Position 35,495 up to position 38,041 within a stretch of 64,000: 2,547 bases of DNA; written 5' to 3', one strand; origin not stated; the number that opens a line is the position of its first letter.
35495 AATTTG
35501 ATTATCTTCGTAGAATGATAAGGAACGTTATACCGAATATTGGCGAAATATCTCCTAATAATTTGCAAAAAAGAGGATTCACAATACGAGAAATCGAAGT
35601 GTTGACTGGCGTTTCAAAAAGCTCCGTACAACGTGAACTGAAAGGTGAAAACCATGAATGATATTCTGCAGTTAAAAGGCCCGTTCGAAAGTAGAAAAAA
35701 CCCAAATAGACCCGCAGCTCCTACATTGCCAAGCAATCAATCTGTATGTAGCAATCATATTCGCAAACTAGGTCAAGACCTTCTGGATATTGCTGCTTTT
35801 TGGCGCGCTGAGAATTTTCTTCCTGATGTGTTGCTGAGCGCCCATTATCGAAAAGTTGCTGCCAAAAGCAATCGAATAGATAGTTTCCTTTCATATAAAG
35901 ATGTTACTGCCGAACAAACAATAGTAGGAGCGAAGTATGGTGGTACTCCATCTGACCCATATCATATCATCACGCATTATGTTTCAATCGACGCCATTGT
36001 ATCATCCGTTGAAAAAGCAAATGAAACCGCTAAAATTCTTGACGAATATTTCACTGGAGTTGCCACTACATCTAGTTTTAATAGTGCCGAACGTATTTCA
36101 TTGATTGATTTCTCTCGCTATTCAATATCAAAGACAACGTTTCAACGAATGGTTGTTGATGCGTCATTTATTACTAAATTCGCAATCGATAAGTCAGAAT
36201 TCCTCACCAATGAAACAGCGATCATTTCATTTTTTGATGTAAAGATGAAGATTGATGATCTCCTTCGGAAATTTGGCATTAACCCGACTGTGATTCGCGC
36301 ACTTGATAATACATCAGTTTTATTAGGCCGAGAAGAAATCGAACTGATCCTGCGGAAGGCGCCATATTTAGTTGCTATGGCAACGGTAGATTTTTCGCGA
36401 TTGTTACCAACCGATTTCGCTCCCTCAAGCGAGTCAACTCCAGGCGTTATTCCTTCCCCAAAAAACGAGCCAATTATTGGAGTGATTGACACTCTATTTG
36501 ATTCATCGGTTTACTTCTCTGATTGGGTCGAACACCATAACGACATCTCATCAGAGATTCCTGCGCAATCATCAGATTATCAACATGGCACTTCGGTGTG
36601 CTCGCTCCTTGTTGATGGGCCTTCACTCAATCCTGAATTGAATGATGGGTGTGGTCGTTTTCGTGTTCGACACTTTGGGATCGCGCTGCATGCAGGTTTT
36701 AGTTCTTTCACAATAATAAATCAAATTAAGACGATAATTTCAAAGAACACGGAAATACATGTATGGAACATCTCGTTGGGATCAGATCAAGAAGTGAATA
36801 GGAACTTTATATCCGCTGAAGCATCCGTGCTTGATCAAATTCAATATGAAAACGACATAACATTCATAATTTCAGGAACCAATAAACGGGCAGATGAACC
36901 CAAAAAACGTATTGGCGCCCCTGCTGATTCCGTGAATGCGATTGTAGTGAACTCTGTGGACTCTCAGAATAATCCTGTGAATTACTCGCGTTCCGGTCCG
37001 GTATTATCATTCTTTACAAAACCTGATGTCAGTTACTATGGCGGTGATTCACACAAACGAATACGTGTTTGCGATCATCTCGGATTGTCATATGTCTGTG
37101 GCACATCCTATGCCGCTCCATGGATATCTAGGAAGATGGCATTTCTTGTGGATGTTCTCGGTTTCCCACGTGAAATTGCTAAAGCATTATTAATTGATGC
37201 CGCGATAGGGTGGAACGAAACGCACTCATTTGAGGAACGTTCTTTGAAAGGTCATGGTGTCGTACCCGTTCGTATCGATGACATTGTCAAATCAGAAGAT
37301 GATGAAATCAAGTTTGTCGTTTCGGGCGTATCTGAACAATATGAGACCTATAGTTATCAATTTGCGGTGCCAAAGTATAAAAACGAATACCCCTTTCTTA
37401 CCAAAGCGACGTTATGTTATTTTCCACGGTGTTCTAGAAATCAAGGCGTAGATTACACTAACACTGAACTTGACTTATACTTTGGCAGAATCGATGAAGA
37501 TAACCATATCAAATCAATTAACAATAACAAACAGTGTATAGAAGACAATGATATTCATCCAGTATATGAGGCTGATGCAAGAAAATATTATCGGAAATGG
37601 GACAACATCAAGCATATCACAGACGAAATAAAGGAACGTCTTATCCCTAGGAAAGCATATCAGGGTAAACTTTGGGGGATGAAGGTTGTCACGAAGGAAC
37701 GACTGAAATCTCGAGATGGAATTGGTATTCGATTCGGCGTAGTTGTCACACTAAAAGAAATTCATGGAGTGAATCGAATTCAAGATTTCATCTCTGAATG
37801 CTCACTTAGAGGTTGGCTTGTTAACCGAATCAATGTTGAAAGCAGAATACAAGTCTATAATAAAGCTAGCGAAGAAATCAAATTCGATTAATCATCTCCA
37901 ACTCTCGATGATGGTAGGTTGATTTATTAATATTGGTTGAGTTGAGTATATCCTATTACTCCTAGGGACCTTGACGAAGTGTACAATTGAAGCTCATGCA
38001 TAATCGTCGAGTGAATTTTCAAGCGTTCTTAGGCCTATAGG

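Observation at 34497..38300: Low-GC islet at tRNA-Ala carrying a coupled AAA+ ATPase (with HTH tail) and an intracellular multi-domain S8 subtilase: candidate antiphage module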

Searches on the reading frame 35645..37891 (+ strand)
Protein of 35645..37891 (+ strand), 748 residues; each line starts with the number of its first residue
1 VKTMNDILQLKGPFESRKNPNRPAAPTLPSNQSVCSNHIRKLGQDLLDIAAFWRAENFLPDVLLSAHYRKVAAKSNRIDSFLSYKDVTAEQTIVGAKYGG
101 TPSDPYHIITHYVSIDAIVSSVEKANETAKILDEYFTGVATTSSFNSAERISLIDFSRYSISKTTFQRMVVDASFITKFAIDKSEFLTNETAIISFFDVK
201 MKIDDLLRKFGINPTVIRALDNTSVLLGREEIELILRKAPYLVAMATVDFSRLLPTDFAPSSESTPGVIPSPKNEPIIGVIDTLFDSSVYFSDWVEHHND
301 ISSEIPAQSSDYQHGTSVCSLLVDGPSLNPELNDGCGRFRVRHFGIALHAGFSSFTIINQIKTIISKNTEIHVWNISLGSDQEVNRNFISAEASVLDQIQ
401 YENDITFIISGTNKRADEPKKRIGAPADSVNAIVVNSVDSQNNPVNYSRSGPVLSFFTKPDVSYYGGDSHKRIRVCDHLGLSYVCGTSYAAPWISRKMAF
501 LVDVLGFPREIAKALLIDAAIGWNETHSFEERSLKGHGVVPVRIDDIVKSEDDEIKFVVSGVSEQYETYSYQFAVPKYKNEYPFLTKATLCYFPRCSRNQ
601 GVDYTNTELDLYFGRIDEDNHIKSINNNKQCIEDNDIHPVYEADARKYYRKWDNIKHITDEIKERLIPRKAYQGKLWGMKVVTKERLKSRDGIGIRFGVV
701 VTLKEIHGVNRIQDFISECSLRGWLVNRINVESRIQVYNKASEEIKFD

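Call 4: search_protein_families(library=padloc, proteins=[window:35645-37891:+], max_evalue=0.1)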
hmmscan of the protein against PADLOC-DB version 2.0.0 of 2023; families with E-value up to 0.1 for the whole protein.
window:35645-37891:+ (748 aa): 8 families
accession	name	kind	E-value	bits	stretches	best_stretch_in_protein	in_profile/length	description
PDLC02197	IetS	-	3.4e-62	208.8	1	259-737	239-749/749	-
PDLC02201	IetS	-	7.3e-47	158.1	1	272-644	251-654/781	-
PDLC02199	IetS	-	3.6e-40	135.9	1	273-712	313-798/826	-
PDLC02202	IetS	-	1.4e-27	94.3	1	273-659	295-704/780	-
PDLC02200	IetS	-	1e-23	81.5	1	276-687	270-724/780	-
PDLC04233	IetS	-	5.4e-08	29.4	1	368-415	413-460/855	-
PDLC02198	IetS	-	0.0018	14.3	0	366-418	350-403/795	-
PDLC04234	IetS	-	0.0026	14.1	0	370-415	417-462/656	-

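Call 5: search_protein_families(library=pfam, proteins=[window:35645-37891:+], max_evalue=0.1)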
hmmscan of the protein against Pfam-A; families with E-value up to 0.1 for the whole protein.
window:35645-37891:+ (748 aa): 1 family
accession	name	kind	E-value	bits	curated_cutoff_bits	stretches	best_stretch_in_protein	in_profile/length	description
PF00082.27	Peptidase_S8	-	1.2e-27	97.4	21.8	1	274-524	2-274/288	Subtilase family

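Call 6: search_protein_families(library=ncbifam, proteins=[window:35645-37891:+], max_evalue=0.1)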
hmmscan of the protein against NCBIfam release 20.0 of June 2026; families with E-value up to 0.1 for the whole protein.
window:35645-37891:+ (748 aa): 2 families
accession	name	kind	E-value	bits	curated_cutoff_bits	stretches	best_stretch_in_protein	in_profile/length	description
NF042956.1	IteS_antiphage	equivalog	1.7e-44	152.3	900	1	257-734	237-746/747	S8 family anti-phage peptidase IteS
TIGR03921.1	T7SS_mycosin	equivalog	5e-05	22.6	278.75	1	370-499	115-241/353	type VII secretion-associated serine protease mycosin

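Call 14: find_homologous_proteins(query=window:35654-37891:+)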
Query window:35654-37891:+ (745 aa): 7618 proteins with E <= 0.001 among 8000 candidates; the best 120 are listed.
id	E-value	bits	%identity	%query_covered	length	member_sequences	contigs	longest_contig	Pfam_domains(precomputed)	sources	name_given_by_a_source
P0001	0.0e+0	1700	100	100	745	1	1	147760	PF00082.28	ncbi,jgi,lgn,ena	ncbi:MAG: S8 family peptidase [Candidatus Izemoplasmatales bacterium]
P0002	1.7e-291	987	57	100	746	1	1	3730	PF00082.28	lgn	-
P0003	1.3e-289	981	58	100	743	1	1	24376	PF00082.28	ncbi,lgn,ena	-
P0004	4.4e-288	976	56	100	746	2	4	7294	PF00082.28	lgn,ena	-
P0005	1.2e-287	974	57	100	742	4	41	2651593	PF00082.28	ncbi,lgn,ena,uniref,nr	ncbi:S8 family peptidase [Turicibacter sp. TJ11]|uniref:S8 family peptidase n=1 Tax=Turicibacter sp.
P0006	2.9e-287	973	57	100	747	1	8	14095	PF00082.28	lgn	-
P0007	4.9e-284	962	56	100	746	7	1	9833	PF00082.28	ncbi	-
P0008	7.5e-280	949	56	100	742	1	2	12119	PF00082.28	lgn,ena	-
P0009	1.1e-279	948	56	100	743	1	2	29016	PF00082.28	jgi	jgi:hypothetical protein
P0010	2.0e-279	947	55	100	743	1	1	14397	PF00082.28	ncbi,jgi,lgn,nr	ncbi:MAG: S8 family peptidase [Streptococcaceae bacterium]|jgi:hypothetical protein|nr:S8 family pep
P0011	1.3e-277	941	55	100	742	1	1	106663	PF00082.28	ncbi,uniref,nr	ncbi:S8 family peptidase [Paenibacillus campi]|uniref:S8 family peptidase n=1 Tax=Paenibacillus camp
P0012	3.7e-277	940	56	100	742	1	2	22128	PF00082.28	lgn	-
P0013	5.4e-277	939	55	100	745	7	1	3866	PF00082.28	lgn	-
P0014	5.6e-277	939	55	100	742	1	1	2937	PF00082.28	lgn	-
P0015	1.1e-276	938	55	100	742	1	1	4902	PF00082.28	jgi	-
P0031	2.4e-271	920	54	100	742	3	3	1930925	PF00082.28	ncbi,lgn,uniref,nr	ncbi:hypothetical protein UA3_01209 [Enterococcus faecium EnGen0263]|uniref:S8 family peptidase n=1 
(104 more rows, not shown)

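Call 22: search_solved_structures(query=window:35654-37891:+, max_evalue=0.01)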
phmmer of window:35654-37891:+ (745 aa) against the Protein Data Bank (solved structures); distinct sequences matched with E-value up to 0.01: 0.

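Call 24: find_encoding_contigs(protein=P0005, flank=10000, max_places=3)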
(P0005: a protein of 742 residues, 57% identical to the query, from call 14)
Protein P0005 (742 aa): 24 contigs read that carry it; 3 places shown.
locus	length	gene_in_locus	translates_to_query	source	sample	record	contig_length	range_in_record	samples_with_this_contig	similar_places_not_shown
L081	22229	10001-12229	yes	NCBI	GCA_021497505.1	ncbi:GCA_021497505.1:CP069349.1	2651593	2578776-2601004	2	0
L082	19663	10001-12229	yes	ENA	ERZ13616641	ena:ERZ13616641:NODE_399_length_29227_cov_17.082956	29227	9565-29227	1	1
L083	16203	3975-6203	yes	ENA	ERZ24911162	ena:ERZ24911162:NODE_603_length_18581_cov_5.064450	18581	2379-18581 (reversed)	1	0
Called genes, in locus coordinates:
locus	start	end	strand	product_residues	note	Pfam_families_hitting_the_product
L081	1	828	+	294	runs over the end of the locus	-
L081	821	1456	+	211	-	-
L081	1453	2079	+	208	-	-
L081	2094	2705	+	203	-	PF02463:SMC_N (faint), PF00005:ABC_tran, PF13304:AAA_21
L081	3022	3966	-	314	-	-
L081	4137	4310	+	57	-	-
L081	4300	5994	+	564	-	PF00664:ABC_membrane, PF00005:ABC_tran, PF02463:SMC_N (weak), PF13304:AAA_21 (faint)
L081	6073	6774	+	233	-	-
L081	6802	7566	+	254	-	-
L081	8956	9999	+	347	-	PF12774:AAA_6 (faint), PF00004:AAA, PF07726:AAA_3 (weak), PF07728:AAA_5 (faint)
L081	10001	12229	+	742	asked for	PF00082:Peptidase_S8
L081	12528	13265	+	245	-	PF00072:Response_reg, PF04397:LytTR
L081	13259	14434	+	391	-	PF14501:HATPase_c_5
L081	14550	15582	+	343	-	PF13518:HTH_28 (weak), PF13551:HTH_29 (weak), PF13565:HTH_32, PF13592:HTH_33, PF13358:DDE_3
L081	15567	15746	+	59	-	PF14501:HATPase_c_5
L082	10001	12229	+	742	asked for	PF00082:Peptidase_S8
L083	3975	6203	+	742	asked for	PF00082:Peptidase_S8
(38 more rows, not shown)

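Call 25: find_encoding_contigs(protein=P0003, flank=10000, max_places=2)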
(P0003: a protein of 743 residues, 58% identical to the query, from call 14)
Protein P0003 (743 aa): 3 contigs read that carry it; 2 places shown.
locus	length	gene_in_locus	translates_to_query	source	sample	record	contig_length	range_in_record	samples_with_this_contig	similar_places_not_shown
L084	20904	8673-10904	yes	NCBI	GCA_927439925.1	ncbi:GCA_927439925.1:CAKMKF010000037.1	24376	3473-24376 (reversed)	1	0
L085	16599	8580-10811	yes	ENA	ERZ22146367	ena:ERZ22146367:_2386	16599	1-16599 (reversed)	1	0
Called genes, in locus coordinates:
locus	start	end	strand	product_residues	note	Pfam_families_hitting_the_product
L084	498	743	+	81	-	PF01381:HTH_3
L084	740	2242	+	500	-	PF12161:HsdM_N, PF02384:N6_Mtase, PF01170:UPF0020, PF07669:Eco57I (weak)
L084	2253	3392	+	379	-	PF01420:Methylase_S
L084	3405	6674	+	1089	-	PF04313:HSDR_N (faint), PF00270:DEAD, PF04851:ResIII, PF18766:SWI2_SNF2, PF08463:EcoEI_R_C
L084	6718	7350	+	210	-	-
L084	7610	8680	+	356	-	PF12774:AAA_6 (faint), PF00004:AAA, PF07724:AAA_2 (weak), PF07728:AAA_5 (faint)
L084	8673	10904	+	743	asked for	PF00082:Peptidase_S8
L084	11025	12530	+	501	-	PF00069:Pkinase, PF07714:PK_Tyr_Ser-Thr, PF03109:ABC1 (weak), PF14531:Kinase-like, PF17667:Pkinase_fungal (faint)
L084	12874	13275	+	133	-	-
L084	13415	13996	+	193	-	PF01381:HTH_3, PF12844:HTH_19 (weak), PF13560:HTH_31 (weak)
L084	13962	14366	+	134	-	-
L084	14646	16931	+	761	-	PF09479:Flg_new, PF00496:SBP_bac_5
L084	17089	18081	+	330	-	PF01661:Macro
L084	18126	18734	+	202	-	-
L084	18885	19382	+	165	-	-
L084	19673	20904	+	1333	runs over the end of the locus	PF20693:YobI-ATPase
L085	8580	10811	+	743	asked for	PF00082:Peptidase_S8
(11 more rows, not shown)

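Call 26: find_encoding_contigs(protein=P0031, flank=10000, max_places=3)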
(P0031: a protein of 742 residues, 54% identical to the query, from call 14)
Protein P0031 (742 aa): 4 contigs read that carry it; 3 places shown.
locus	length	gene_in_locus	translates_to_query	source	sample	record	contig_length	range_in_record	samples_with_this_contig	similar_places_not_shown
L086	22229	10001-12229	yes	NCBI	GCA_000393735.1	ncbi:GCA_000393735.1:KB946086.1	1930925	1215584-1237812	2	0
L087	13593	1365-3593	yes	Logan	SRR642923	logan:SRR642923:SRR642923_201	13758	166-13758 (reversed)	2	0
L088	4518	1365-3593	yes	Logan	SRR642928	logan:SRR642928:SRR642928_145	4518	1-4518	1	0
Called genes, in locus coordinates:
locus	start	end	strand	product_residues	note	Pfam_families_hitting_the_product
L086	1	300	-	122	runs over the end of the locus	PF08818:DUF1801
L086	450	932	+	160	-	PF04073:tRNA_edit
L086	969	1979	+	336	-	PF02016:Peptidase_S66, PF17676:Peptidase_S66C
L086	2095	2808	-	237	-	PF27223:YdeJ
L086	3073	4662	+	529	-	PF02378:PTS_EIIC, PF00367:PTS_EIIB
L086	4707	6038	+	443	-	PF02056:Glyco_hydro_4, PF11975:Glyco_hydro_4C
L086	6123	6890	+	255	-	PF01418:HTH_6, PF01380:SIS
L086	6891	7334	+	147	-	-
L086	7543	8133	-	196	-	PF01965:DJ-1_PfpI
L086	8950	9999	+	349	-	PF00004:AAA, PF07726:AAA_3 (weak), PF07728:AAA_5 (weak)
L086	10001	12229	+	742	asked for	PF00082:Peptidase_S8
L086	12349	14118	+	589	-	-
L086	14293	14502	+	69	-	-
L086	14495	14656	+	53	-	-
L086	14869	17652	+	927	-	PF13271:DUF4062 (faint)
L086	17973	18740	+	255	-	PF11907:DUF3427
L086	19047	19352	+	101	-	-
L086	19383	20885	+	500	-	PF00005:ABC_tran (weak), PF01637:ATPase_2 (faint), PF13175:AAA_15, PF13304:AAA_21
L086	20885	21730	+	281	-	-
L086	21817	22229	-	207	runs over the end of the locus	PF06114:Peptidase_M78 (weak)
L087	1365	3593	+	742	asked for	PF00082:Peptidase_S8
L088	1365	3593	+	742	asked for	PF00082:Peptidase_S8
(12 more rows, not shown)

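Call 27: search_dna_similar(query=window:35654-37891:+, collection=plasmids, mode=protein, max_rows=40, rows=spread)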
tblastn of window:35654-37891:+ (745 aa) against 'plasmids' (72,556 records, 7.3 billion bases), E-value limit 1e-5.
Records with a match: 67; places in all: 67; records where one place covers at least 80% of the query: 18.
Best place of each record, by identity: <60% 67.
By first word of the organism name: Clostridium 13; Enterococcus 10; Bradyrhizobium 4; Rhizobium 4; Streptomyces 3; Agrobacterium 3; Macrococcoides 2; Kitasatospora 2; Acinetobacter 2; Hymenobacter 2; and 21 more.
By predicted mobility (MOB-suite, as given by PLSDB): non-mobilizable 24; mobilizable 23; conjugative 20.
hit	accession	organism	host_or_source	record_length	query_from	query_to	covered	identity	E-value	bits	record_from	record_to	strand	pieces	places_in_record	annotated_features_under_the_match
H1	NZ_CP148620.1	Clostridium perfringens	-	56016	1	745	100%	51.9%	0e+0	763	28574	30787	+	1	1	S8 family peptidase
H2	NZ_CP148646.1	Clostridium perfringens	-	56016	1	745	100%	51.9%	0e+0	763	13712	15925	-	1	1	S8 family peptidase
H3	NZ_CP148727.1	Clostridium perfringens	Homo sapiens,single cell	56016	1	745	100%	51.9%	0e+0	763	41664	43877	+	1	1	S8 family peptidase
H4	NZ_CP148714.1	Clostridium perfringens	-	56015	1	745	100%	51.9%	0e+0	763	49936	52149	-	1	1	S8 family peptidase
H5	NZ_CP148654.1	Clostridium perfringens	Homo sapiens,single cell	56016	1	745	100%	51.9%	0e+0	763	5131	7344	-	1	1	S8 family peptidase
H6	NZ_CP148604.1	Clostridium perfringens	-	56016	1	745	100%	51.9%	0e+0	763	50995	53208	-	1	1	S8 family peptidase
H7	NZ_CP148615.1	Clostridium perfringens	Homo sapiens,single cell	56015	1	745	100%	51.9%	0e+0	763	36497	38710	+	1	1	S8 family peptidase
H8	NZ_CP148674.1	Clostridium perfringens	Mammal,single cell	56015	1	745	100%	51.8%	0e+0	761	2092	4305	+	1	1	S8 family peptidase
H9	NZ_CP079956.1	Macrococcus sp. 19Msa1099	pure culture,pork meat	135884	1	745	100%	41.1%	2e-175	565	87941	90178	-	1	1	S8 family peptidase | ATP-binding protein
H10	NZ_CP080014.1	Macrococcoides caseolyticum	calf,pure culture,nasal swab sample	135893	1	745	100%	41.1%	2e-175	565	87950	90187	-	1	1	S8 family peptidase | ATP-binding protein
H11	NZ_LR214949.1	Mesomycoplasma hyorhinis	Uninoculated HEP-2 tissue culture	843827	1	745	100%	40.6%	3e-156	509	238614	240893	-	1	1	S8 family peptidase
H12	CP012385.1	Enterococcus durans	-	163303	273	714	59%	24.9%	1e-13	82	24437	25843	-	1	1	peptidase S8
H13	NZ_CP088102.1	Bradyrhizobium barranii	cell culture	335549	273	702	58%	24.7%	6e-10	71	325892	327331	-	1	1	S8 family peptidase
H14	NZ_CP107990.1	Streptomyces canus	-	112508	275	701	57%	24.4%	1e-12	79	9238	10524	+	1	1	S8 family peptidase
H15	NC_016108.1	Methylotuvimicrobium alcaliphilum 20Z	-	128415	273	692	56%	24.5%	5e-14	84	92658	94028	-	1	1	S8 family peptidase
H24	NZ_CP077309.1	Enterobacter hormaechei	-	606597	269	654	52%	23.1%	2e-10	72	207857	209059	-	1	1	S8 family peptidase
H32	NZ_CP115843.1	Agrobacterium tumefaciens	willow,cell culture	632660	271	610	46%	23.8%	2e-10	72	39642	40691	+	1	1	S8 family peptidase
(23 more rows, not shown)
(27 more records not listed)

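Call 32: get_annotated_region(hit=H24, flank=4000)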
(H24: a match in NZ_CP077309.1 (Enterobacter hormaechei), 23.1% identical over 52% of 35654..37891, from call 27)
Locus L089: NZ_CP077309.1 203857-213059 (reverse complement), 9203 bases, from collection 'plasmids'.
description: Enterobacter hormaechei strain FDAARGOS 1433 plasmid unnamed1
organism: Enterobacter hormaechei (NCBI taxid 158836)
taxonomy: Bacteria; Pseudomonadota; Gammaproteobacteria; Enterobacterales; Enterobacteriaceae; Enterobacter; Enterobacter hormaechei
host: -; source: -; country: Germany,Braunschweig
typing (MOB-suite, as given by PLSDB): non-mobilizable
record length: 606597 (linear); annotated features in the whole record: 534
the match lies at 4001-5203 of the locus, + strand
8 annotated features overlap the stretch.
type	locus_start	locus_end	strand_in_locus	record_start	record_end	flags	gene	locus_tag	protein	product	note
CDS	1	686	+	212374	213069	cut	-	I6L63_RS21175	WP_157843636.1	hypothetical protein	-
CDS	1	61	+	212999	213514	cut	-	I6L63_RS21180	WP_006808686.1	bacteriophage replication protein A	-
CDS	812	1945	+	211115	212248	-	-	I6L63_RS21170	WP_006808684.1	ATP-binding protein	-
CDS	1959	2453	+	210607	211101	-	-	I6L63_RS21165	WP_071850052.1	hypothetical protein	-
CDS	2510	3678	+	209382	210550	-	-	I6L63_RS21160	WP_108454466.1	IS3-like element ISEc52 family transposase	GO:0006313 - DNA transposition [Evidence IEA]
CDS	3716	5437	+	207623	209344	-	-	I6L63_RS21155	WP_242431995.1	S8 family peptidase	-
CDS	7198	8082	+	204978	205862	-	fieF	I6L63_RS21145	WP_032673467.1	CDF family cation-efflux transporter FieF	GO:0006812 - monoatomic cation transport [Evidence IEA]; GO:0055085 - transmembrane transport [Evidence IEA]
CDS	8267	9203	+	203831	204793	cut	pfkA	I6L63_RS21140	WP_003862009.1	6-phosphofructokinase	GO:0006096 - glycolytic process [Evidence IEA]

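Call 33: get_annotated_region(hit=H32, flank=4000)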
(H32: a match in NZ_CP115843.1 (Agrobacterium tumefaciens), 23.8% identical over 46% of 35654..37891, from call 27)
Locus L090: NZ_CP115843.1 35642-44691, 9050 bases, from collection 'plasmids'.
description: Agrobacterium tumefaciens strain G3/79 plasmid pAtG3_79a, complete sequence
organism: Agrobacterium tumefaciens (NCBI taxid 358)
taxonomy: Bacteria; Pseudomonadota; Alphaproteobacteria; Hyphomicrobiales; Rhizobiaceae; Agrobacterium; Agrobacterium tumefaciens
host: -; source: willow,cell culture; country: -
typing (MOB-suite, as given by PLSDB): conjugative; relaxase MOBQ; mating-pair formation MPF_T
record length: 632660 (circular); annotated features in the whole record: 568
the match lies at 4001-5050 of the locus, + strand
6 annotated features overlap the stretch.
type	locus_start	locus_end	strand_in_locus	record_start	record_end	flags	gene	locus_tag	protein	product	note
CDS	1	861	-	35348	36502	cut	-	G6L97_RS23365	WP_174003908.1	caspase family protein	GO:0006508 - proteolysis [Evidence IEA]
CDS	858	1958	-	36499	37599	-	-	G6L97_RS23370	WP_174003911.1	hypothetical protein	-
CDS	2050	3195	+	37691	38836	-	-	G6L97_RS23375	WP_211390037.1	ATP-binding protein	-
CDS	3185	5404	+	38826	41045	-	-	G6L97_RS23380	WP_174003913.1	S8 family peptidase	-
CDS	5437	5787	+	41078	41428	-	-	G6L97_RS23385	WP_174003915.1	DUF3223 domain-containing protein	-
CDS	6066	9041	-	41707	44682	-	-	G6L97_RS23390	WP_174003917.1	Tn3 family transposase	-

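Call 34: get_annotated_region(hit=H11, flank=4000)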
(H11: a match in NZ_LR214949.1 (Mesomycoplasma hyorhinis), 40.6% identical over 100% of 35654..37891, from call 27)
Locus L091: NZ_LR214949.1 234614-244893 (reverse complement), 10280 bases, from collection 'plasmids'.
description: Mesomycoplasma hyorhinis strain NCTC10121 plasmid 3
organism: Mesomycoplasma hyorhinis (NCBI taxid 2100)
taxonomy: Bacteria; Mycoplasmatota; ; Mycoplasmoidales; Metamycoplasmataceae; Mesomycoplasma; Mesomycoplasma hyorhinis
host: -; source: Uninoculated HEP-2 tissue culture; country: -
typing (MOB-suite, as given by PLSDB): non-mobilizable
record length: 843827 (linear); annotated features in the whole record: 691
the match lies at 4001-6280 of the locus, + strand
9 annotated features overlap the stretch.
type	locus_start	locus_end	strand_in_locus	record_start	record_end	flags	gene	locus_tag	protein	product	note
CDS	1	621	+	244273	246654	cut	-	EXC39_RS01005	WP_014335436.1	glycosyl hydrolase family 65 protein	-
CDS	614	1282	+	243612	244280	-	pgmB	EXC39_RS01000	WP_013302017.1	beta-phosphoglucomutase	GO:0046352 - disaccharide catabolic process [Evidence IEA]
CDS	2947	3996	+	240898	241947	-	-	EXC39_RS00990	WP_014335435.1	ATP-binding protein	-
CDS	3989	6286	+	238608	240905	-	-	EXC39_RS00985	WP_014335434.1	S8 family peptidase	-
CDS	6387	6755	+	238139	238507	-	-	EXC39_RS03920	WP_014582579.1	hypothetical protein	-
CDS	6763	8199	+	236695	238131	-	-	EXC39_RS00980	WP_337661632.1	site-specific DNA-methyltransferase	GO:0006306 - DNA methylation [Evidence IEA]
CDS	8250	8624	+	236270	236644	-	-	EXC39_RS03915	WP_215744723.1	type III restriction endonuclease subunit M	-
CDS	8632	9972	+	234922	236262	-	-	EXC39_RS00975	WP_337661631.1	site-specific DNA-methyltransferase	GO:0006306 - DNA methylation [Evidence IEA]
CDS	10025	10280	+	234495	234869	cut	-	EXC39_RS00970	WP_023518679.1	hypothetical protein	-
